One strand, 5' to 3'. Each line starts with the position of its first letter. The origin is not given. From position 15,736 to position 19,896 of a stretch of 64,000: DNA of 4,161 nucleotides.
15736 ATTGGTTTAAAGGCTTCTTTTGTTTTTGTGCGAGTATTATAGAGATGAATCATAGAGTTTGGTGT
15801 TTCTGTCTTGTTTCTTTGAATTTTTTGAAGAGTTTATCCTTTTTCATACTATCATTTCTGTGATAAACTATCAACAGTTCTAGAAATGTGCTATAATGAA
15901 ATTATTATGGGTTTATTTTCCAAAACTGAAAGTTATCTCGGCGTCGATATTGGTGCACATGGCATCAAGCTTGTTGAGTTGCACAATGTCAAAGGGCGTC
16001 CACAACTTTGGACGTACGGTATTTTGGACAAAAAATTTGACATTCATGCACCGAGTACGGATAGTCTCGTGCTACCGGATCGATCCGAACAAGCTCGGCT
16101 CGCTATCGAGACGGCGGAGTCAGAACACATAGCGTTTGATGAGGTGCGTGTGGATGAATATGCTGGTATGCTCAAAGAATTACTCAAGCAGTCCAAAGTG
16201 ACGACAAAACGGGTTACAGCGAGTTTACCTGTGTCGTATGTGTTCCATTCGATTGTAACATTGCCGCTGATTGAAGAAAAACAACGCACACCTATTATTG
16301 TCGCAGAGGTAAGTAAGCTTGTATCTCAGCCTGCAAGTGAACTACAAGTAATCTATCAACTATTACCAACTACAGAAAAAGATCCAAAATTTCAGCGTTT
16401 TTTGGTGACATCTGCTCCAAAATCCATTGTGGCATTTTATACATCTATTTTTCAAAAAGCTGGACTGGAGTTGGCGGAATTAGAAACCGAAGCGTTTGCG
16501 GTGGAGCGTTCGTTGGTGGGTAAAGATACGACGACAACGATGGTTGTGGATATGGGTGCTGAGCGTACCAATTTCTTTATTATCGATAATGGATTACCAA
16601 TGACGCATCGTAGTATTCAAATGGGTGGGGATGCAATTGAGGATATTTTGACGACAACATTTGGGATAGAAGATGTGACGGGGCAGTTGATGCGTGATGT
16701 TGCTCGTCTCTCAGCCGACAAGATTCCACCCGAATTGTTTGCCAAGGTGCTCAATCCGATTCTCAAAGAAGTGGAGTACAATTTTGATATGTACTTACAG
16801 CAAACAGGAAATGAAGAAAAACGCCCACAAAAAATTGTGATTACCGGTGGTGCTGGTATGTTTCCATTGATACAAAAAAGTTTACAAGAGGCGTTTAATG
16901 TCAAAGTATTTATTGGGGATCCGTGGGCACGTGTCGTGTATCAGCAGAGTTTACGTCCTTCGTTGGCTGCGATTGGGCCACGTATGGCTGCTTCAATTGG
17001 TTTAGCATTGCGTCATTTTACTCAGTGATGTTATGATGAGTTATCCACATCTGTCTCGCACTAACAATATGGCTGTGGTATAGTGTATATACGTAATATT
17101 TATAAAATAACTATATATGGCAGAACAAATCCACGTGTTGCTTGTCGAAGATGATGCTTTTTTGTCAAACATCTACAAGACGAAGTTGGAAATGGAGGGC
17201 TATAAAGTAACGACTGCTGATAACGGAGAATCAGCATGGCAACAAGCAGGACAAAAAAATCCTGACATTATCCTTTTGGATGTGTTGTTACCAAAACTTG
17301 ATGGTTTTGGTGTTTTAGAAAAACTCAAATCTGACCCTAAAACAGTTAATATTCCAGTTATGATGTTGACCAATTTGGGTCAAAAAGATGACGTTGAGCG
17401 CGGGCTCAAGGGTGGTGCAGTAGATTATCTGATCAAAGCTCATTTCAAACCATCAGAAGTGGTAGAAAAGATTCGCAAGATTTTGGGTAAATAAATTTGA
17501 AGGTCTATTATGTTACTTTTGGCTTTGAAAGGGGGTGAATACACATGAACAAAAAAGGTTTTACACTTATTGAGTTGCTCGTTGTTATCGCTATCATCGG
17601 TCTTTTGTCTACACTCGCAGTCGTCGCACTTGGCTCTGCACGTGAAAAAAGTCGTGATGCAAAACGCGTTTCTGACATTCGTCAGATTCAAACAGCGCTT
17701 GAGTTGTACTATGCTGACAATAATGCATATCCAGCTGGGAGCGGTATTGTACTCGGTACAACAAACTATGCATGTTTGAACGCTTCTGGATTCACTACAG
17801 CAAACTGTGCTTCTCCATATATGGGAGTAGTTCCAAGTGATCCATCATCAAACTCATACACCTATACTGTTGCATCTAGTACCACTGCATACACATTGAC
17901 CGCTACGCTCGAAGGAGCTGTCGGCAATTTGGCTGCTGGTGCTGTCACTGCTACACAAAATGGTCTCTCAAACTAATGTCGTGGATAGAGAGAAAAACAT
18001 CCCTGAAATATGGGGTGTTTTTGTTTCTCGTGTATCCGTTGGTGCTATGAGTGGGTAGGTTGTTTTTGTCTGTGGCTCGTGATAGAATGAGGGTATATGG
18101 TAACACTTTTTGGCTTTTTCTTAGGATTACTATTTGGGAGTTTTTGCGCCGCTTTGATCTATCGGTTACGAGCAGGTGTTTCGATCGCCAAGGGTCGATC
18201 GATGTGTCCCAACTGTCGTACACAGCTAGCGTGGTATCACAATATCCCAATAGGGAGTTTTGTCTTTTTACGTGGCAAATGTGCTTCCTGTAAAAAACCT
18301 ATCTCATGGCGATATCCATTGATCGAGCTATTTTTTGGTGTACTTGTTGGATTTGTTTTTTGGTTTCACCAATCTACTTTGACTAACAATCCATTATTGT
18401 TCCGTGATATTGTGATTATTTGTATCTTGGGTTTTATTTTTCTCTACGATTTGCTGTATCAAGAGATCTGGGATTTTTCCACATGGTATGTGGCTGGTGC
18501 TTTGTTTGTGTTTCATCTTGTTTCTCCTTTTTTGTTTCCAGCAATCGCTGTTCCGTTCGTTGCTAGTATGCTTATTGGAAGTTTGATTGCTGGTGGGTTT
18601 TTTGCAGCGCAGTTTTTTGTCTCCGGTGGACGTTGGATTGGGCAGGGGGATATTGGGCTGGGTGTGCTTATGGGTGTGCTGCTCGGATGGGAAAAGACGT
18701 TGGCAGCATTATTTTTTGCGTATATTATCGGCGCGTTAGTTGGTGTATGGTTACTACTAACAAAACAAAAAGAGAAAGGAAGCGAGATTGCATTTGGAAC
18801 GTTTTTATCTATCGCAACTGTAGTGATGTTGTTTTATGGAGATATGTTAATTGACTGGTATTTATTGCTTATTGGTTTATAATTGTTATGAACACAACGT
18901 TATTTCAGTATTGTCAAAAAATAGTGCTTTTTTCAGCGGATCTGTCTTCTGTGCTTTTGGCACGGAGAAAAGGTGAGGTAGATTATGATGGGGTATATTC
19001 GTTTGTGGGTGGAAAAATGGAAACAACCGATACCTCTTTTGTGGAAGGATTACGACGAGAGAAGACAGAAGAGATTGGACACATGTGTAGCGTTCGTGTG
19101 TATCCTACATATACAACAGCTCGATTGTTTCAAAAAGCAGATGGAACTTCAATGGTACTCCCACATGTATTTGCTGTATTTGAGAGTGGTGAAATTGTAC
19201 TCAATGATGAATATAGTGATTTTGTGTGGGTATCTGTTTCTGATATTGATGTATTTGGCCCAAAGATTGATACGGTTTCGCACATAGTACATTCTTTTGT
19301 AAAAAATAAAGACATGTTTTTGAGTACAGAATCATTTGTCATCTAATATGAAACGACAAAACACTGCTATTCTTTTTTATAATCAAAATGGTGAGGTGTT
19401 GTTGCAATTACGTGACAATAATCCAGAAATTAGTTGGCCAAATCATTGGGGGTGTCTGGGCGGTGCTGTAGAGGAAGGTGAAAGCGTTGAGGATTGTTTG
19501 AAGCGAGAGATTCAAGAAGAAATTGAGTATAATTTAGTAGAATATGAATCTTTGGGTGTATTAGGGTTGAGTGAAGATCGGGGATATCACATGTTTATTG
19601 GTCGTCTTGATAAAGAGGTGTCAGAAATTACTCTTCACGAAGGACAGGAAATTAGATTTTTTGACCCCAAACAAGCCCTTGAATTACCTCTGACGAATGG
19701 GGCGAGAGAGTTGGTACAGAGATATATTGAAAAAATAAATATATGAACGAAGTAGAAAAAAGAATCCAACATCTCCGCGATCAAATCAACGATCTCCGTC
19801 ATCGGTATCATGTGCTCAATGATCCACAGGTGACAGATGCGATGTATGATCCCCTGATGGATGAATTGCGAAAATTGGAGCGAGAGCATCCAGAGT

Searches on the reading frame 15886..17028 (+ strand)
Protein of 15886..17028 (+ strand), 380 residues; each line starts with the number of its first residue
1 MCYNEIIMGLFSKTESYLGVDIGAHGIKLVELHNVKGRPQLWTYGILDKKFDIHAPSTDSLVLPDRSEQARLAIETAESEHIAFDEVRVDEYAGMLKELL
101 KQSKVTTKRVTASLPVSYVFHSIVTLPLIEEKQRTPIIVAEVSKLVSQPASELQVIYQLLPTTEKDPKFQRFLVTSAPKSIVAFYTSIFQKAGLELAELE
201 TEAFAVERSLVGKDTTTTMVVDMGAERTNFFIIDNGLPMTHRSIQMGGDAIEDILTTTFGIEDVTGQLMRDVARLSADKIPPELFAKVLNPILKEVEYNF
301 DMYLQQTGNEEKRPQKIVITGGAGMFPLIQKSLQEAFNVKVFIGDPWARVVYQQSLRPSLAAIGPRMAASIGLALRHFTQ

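Call 114: search_protein_families(library=pfam, proteins=[window:15886-17028:+], max_evalue=0.00001)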
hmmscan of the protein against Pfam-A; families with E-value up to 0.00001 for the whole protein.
window:15886-17028:+ (380 aa): 2 families
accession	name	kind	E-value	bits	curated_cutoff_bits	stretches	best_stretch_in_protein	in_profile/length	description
PF11104.14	PilM_2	-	8.3e-27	94.4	27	1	75-378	29-340/340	Type IV pilus assembly protein PilM;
PF06723.19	MreB_Mbl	-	1.5e-06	27.7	27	0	210-253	139-182/327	MreB/Mbl protein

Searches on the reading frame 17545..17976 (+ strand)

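Call 114: search_protein_families(library=pfam, proteins=[window:17545-17976:+], max_evalue=0.00001)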
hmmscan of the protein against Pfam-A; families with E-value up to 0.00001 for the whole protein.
window:17545-17976:+ (143 aa): 3 families
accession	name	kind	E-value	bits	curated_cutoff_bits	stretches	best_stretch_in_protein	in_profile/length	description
PF08334.16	T2SSG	-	1.1e-08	35.5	21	1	32-119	5-88/108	Type II secretion system (T2SS), protein G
PF07963.17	N_methyl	-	2.4e-08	33.6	21.2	1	2-25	3-26/27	Prokaryotic N-terminal methylation motif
PF16732.10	ComP_DUS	-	6.3e-07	30.6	27.3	1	35-125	9-77/87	Type IV minor pilin ComP, DNA uptake sequence receptor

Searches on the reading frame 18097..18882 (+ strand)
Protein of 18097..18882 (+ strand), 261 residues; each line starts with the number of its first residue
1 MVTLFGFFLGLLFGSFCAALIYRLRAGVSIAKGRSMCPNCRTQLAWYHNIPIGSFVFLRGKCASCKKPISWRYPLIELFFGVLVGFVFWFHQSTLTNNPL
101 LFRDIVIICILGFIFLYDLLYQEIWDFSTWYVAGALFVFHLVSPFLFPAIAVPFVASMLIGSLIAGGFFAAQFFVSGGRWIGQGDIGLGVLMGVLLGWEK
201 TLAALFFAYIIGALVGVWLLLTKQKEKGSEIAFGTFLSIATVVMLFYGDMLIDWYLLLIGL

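Call 114: search_protein_families(library=pfam, proteins=[window:18097-18882:+], max_evalue=0.00001)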
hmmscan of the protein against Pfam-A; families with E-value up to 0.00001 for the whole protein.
window:18097-18882:+ (261 aa): 2 families
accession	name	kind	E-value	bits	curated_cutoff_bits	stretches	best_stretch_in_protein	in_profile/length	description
PF06750.18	A24_N_bact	-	8.4e-30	103.1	23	1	9-89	2-82/84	Bacterial Peptidase A24 N-terminal domain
PF01478.23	Peptidase_A24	-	8.4e-06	26.6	26.5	1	105-217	1-104/104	Type IV leader peptidase family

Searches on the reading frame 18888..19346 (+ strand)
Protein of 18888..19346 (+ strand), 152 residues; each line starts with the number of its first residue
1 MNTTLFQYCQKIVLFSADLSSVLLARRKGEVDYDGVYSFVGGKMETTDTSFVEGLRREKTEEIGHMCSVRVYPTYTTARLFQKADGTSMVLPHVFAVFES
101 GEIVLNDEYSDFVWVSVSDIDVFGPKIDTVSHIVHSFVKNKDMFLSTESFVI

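Call 114: search_protein_families(library=pfam, proteins=[window:18888-19346:+], max_evalue=0.00001)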
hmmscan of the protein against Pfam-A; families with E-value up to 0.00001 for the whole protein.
window:18888-19346:+ (152 aa): 1 family
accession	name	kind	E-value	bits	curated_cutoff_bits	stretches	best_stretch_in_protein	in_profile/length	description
PF00293.34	NUDIX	-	4.9e-10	40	21.1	1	12-120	8-118/134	NUDIX domain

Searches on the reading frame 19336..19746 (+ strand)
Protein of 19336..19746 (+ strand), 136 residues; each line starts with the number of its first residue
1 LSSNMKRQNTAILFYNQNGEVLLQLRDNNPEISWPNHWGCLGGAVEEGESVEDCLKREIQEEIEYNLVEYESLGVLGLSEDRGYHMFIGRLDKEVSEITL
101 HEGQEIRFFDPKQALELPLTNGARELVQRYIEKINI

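Call 114: search_protein_families(library=pfam, proteins=[window:19336-19746:+], max_evalue=0.00001)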
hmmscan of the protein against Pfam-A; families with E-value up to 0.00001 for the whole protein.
window:19336-19746:+ (136 aa): 1 family
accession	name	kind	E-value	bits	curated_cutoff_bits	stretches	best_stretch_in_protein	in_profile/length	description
PF00293.34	NUDIX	-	3.3e-17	63.2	21.1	1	5-129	1-133/134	NUDIX domain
